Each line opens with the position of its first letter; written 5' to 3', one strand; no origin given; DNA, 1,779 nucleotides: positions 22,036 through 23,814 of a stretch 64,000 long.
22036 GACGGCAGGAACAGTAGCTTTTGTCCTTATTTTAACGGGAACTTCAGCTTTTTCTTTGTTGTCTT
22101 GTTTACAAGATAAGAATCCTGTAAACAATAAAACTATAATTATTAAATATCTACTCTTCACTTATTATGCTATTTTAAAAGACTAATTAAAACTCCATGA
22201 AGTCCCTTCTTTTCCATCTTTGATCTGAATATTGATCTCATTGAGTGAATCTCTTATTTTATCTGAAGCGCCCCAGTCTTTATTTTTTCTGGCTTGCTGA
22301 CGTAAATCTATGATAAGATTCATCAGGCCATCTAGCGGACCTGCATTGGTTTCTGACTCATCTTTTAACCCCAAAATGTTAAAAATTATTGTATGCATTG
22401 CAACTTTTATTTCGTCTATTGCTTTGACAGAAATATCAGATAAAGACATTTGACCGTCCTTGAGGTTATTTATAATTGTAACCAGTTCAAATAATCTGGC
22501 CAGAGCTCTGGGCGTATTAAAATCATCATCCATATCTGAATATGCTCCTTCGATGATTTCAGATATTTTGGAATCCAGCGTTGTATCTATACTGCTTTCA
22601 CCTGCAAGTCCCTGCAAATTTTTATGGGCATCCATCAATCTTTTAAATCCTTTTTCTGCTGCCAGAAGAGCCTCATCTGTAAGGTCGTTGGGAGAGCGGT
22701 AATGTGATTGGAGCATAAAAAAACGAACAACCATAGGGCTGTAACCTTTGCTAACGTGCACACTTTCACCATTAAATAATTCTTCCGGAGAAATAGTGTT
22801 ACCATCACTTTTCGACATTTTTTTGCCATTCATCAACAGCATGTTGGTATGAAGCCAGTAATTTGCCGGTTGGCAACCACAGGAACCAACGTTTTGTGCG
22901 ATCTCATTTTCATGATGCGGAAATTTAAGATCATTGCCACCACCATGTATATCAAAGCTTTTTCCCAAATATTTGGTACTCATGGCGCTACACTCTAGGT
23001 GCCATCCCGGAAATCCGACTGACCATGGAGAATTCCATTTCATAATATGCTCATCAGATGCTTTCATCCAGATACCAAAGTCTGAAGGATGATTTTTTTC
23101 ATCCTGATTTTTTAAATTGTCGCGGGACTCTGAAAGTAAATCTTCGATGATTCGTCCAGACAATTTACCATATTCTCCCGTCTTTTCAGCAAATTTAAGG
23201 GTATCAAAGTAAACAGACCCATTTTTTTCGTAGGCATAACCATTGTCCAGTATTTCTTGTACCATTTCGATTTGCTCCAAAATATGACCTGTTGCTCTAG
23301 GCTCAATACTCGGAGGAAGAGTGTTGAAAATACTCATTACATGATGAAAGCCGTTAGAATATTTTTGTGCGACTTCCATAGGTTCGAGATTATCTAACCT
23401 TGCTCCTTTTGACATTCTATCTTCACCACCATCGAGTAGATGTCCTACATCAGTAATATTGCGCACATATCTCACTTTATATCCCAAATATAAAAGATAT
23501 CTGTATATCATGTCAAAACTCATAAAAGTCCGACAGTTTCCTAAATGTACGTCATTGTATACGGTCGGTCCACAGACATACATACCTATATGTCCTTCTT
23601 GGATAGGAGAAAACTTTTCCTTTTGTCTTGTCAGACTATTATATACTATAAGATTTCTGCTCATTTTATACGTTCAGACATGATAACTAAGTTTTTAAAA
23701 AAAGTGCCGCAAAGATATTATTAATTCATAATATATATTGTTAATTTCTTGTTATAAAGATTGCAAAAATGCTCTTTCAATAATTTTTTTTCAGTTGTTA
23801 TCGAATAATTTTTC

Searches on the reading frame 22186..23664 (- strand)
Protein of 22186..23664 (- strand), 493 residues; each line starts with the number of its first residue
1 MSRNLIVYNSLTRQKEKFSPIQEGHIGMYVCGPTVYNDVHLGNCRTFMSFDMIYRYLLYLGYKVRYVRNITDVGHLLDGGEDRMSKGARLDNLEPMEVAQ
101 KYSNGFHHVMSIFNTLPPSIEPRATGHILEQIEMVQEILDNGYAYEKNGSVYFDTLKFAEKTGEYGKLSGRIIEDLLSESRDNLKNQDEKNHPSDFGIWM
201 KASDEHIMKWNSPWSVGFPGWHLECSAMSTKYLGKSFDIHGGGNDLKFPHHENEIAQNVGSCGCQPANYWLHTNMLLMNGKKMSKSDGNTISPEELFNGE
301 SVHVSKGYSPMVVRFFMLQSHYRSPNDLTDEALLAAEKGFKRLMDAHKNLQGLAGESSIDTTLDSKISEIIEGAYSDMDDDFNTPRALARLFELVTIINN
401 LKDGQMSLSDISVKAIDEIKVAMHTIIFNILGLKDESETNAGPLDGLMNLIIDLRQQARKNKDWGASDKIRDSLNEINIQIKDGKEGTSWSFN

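Call 85: list_cluster_members(proteins=[window:22186-23664:-, window:18799-19797:+, window:17236-18588:+, window:13592-13828:+, window:11687-12481:+])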
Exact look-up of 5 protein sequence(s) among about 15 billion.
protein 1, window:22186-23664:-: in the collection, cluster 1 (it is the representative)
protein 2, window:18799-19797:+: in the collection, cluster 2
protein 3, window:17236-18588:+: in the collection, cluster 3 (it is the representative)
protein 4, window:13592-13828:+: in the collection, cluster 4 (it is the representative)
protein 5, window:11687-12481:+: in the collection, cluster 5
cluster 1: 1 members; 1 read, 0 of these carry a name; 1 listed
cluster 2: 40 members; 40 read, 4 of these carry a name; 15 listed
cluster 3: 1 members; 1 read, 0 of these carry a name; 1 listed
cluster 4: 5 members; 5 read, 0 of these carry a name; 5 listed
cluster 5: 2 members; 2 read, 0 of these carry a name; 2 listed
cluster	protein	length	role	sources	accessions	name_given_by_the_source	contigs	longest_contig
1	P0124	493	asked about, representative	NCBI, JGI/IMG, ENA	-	-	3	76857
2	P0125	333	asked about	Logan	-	-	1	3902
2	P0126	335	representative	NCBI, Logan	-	-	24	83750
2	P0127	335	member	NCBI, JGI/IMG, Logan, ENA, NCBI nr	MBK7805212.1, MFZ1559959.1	MAG: DNA polymerase III subunit delta [Saprospiraceae bacterium] | DNA polymerase-3 subunit delta | DNA polymerase III subunit delta [Saprospiraceae bacterium]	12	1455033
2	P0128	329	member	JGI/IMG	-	DNA polymerase-3 subunit delta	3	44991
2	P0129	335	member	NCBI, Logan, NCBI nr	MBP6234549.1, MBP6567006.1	MAG: DNA polymerase III subunit delta [Saprospiraceae bacterium] | DNA polymerase III subunit delta [Saprospiraceae bacterium]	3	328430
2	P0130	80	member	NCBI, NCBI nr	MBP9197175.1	MAG: hypothetical protein KBF35_05875 [Saprospiraceae bacterium] | hypothetical protein [Saprospiraceae bacterium]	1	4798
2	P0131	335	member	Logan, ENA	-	-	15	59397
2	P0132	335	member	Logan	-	-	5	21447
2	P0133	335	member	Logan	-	-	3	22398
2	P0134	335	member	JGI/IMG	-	-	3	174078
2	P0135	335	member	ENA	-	-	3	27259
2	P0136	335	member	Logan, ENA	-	-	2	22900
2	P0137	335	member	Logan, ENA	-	-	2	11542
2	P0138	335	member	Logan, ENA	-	-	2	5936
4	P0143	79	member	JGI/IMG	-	-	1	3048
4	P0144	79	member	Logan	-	-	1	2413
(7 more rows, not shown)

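Call 86: find_encoding_contigs(protein=P0127, flank=10000, max_places=10)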
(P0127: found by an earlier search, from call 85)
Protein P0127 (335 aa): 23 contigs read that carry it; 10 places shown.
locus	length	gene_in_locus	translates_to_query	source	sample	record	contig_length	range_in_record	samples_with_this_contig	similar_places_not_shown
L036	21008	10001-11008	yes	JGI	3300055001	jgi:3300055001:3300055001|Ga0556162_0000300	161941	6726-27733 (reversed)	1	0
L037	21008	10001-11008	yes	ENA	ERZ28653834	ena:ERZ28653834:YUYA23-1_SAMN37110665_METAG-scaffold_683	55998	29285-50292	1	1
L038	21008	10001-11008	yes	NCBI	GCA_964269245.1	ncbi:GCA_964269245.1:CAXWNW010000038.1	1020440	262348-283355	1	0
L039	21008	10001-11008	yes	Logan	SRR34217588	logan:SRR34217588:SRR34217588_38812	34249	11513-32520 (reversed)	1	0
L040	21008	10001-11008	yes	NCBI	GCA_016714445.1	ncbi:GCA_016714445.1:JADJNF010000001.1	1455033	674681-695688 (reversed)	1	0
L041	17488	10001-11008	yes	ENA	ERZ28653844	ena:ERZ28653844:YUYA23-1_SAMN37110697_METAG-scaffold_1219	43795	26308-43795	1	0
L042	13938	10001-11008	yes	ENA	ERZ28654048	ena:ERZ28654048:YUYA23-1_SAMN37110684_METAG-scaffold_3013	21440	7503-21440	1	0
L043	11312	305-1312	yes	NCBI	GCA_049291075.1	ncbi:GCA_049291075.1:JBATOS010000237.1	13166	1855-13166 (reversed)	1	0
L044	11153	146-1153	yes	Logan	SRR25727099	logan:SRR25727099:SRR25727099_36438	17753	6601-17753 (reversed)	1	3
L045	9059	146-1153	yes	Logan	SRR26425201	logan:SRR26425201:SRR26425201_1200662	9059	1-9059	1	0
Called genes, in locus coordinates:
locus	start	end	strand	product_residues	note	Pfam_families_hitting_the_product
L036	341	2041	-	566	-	-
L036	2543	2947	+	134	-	-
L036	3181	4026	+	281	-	-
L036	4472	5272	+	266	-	-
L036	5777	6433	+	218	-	-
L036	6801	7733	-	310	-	-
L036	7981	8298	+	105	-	-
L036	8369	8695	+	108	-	-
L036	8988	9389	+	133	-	-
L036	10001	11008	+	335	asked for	PF06144:DNA_pol3_delta, PF21694:DNA_pol3_delta_C (weak)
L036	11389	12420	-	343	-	-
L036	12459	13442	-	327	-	PF04389:Peptidase_M28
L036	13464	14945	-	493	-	PF01406:tRNA-synt_1e, PF09334:tRNA-synt_1g (faint), PF09190:DALR_2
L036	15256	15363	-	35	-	-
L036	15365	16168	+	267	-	PF00106:adh_short, PF13561:adh_short_C2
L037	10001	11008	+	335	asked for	PF06144:DNA_pol3_delta, PF21694:DNA_pol3_delta_C (weak)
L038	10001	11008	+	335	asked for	PF06144:DNA_pol3_delta, PF21694:DNA_pol3_delta_C (weak)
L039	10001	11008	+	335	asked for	PF06144:DNA_pol3_delta, PF21694:DNA_pol3_delta_C (weak)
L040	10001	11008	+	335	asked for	PF06144:DNA_pol3_delta, PF21694:DNA_pol3_delta_C (weak)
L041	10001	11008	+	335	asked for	PF06144:DNA_pol3_delta, PF21694:DNA_pol3_delta_C (weak)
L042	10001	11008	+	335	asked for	PF06144:DNA_pol3_delta, PF21694:DNA_pol3_delta_C (weak)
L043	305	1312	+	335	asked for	PF06144:DNA_pol3_delta, PF21694:DNA_pol3_delta_C (weak)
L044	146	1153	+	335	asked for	PF06144:DNA_pol3_delta, PF21694:DNA_pol3_delta_C (weak)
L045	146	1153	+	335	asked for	PF06144:DNA_pol3_delta, PF21694:DNA_pol3_delta_C (weak)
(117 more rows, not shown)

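Call 88: find_encoding_contigs(protein=P0143, flank=5000, max_places=6)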
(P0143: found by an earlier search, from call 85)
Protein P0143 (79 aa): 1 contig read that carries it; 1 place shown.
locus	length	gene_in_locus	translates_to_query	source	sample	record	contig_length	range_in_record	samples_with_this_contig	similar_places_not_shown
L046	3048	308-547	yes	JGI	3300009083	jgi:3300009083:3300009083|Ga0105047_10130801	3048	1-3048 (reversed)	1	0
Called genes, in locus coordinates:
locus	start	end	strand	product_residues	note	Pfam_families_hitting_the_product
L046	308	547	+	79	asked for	-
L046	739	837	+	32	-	-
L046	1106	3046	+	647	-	?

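Call 89: find_encoding_contigs(protein=P0144, flank=5000, max_places=6)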
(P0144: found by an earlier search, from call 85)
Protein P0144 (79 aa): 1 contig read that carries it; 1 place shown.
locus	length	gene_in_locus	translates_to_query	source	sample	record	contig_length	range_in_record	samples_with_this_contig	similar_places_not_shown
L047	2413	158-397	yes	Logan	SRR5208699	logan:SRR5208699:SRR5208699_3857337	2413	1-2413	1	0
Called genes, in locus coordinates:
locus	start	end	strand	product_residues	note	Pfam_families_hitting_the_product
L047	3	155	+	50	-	?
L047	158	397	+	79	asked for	-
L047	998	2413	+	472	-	?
